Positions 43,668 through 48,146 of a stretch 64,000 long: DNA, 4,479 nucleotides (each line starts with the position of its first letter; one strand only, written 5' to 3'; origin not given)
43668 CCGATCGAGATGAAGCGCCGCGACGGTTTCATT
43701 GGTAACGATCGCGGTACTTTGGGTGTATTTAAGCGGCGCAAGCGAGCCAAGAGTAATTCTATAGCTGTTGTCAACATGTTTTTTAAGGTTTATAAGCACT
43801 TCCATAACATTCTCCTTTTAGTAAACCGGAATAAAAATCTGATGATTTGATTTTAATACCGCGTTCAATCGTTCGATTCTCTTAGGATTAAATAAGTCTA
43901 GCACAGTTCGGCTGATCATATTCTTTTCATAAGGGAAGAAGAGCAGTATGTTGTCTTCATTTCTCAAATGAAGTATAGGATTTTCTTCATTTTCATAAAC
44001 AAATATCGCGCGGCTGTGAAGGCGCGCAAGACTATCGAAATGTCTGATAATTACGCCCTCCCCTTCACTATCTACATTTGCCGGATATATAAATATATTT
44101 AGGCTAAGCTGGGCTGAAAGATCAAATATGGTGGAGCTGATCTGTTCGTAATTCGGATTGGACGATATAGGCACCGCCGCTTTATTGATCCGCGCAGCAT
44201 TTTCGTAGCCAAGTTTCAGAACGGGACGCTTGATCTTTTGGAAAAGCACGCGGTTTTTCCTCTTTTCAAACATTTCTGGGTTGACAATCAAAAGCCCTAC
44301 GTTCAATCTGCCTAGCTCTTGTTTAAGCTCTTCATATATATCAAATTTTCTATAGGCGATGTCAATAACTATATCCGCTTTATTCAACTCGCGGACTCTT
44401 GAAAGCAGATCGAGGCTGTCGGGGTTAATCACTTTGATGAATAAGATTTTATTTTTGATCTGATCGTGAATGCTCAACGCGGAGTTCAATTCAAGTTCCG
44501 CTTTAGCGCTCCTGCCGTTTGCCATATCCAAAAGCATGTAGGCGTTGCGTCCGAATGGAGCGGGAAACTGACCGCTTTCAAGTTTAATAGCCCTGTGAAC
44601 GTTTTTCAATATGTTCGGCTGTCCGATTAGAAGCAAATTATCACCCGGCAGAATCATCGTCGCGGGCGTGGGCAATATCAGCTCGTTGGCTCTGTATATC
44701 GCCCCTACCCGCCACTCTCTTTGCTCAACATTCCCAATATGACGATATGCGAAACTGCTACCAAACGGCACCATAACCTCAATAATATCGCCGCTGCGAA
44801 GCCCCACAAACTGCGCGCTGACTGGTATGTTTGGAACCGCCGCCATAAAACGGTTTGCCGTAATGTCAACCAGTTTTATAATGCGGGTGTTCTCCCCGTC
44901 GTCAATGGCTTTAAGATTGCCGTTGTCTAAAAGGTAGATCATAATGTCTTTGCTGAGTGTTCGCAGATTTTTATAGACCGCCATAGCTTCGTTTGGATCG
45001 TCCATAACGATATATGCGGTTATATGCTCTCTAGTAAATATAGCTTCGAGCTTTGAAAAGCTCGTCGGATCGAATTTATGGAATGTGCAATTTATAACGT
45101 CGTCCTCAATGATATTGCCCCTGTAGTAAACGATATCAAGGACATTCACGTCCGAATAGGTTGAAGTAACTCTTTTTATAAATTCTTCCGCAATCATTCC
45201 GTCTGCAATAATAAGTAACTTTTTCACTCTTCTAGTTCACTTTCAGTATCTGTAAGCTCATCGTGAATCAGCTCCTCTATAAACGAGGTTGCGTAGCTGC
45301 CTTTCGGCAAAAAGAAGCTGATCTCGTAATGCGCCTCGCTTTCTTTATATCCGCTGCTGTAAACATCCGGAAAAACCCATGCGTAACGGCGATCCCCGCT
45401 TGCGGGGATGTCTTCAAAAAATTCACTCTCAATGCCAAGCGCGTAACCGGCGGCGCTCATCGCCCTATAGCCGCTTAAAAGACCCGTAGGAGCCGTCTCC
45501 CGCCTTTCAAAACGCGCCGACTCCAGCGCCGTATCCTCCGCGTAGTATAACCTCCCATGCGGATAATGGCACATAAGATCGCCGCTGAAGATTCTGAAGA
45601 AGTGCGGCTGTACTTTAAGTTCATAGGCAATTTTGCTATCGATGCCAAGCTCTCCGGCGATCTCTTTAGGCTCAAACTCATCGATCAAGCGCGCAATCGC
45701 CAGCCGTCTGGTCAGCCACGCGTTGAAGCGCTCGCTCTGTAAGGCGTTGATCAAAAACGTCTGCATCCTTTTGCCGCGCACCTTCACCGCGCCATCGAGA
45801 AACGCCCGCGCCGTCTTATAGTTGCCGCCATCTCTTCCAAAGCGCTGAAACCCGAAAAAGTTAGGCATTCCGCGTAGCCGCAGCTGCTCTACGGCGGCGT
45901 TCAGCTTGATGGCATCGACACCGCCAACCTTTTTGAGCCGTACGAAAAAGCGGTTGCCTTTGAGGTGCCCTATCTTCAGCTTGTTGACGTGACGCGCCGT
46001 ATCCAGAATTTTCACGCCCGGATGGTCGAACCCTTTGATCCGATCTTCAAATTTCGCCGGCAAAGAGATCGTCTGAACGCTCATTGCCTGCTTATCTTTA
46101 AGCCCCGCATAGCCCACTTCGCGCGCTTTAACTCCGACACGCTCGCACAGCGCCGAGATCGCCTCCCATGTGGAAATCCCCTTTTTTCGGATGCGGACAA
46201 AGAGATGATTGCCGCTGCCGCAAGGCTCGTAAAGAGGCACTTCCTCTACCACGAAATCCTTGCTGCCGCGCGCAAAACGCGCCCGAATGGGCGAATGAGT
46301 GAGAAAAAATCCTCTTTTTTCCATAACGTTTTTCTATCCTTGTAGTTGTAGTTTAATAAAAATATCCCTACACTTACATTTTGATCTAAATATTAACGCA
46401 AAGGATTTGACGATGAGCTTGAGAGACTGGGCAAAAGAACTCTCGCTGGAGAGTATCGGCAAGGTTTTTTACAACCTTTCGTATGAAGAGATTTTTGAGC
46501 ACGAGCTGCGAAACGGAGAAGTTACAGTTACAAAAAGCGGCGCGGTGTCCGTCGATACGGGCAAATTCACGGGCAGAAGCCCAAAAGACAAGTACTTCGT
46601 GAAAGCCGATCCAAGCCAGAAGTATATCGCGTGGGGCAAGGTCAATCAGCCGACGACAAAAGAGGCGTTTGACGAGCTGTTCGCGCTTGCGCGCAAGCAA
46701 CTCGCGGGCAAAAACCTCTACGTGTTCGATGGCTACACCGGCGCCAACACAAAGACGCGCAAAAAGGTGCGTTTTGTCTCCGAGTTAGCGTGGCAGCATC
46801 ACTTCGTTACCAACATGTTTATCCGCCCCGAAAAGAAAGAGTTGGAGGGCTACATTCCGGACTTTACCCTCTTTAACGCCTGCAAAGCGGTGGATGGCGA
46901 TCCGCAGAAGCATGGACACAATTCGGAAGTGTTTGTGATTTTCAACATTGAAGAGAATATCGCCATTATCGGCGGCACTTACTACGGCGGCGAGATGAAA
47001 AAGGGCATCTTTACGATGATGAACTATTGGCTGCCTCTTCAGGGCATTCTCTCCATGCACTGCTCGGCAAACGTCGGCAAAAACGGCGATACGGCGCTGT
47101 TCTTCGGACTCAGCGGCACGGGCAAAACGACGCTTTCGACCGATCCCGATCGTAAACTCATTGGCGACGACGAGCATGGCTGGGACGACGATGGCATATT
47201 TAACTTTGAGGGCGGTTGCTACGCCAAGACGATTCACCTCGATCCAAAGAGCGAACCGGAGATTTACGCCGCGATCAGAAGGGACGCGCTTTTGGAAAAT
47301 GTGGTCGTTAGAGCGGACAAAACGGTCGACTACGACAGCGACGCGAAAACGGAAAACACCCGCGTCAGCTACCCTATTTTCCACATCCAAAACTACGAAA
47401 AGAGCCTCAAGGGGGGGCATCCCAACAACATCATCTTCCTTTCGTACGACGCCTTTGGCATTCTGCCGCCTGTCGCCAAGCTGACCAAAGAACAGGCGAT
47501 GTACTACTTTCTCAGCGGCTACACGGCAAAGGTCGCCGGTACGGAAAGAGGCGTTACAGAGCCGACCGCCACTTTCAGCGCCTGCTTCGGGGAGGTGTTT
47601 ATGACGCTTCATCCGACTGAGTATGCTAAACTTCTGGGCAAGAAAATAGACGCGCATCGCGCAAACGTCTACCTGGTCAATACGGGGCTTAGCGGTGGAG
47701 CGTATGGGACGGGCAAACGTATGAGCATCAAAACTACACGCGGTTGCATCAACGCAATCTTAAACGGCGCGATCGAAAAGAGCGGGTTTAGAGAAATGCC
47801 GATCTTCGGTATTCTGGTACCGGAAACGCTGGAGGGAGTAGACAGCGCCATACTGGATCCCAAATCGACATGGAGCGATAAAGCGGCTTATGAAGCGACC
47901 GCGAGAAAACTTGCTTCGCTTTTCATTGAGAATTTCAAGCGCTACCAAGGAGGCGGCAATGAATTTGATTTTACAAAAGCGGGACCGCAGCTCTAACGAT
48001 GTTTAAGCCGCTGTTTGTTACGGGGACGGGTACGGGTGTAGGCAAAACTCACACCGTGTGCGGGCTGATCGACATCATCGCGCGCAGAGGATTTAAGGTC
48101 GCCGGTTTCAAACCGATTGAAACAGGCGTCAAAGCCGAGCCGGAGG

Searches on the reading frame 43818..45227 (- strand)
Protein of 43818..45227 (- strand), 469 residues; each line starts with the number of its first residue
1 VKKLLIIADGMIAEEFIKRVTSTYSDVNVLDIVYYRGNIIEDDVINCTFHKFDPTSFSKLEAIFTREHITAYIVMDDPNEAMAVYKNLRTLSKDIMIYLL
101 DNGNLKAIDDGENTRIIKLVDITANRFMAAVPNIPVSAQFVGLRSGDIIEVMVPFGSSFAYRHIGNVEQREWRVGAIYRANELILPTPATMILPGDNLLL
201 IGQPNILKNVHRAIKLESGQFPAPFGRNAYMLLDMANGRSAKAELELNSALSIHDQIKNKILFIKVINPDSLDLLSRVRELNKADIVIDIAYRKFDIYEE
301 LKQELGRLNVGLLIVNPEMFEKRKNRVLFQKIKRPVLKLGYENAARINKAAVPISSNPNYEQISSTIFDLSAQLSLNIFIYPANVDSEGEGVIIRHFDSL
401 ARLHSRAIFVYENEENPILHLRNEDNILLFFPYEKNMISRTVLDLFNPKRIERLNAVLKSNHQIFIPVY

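Call 38: search_protein_families(library=pfam, proteins=[window:43818-45227:-], max_evalue=0.000001)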
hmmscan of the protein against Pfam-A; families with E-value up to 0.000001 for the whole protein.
window:43818-45227:- (469 aa): 1 family
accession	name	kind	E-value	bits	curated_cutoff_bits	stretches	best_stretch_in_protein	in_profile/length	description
PF02080.26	TrkA_C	-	1.3e-09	38.3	27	1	149-212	2-68/71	TrkA-C domain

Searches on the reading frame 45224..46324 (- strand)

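Call 38: search_protein_families(library=pfam, proteins=[window:45224-46324:-], max_evalue=0.000001)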
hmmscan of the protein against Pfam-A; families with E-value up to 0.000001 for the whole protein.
window:45224-46324:- (366 aa): 1 family
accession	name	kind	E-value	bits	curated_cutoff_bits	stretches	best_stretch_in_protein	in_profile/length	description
PF01142.23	TruD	-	6.2e-53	180.6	27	2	6-165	7-173/412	tRNA pseudouridine synthase D (TruD)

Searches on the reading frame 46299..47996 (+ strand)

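Call 37: search_protein_families(library=pfam, proteins=[window:46299-47996:+], max_evalue=0.000001)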
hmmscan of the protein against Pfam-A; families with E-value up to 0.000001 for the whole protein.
window:46299-47996:+ (565 aa): 1 family
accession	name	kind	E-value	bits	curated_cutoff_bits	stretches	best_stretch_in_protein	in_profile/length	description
PF01293.25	PEPCK_ATP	-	6.2e-213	708.1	26.5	1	55-516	2-464/465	Phosphoenolpyruvate carboxykinase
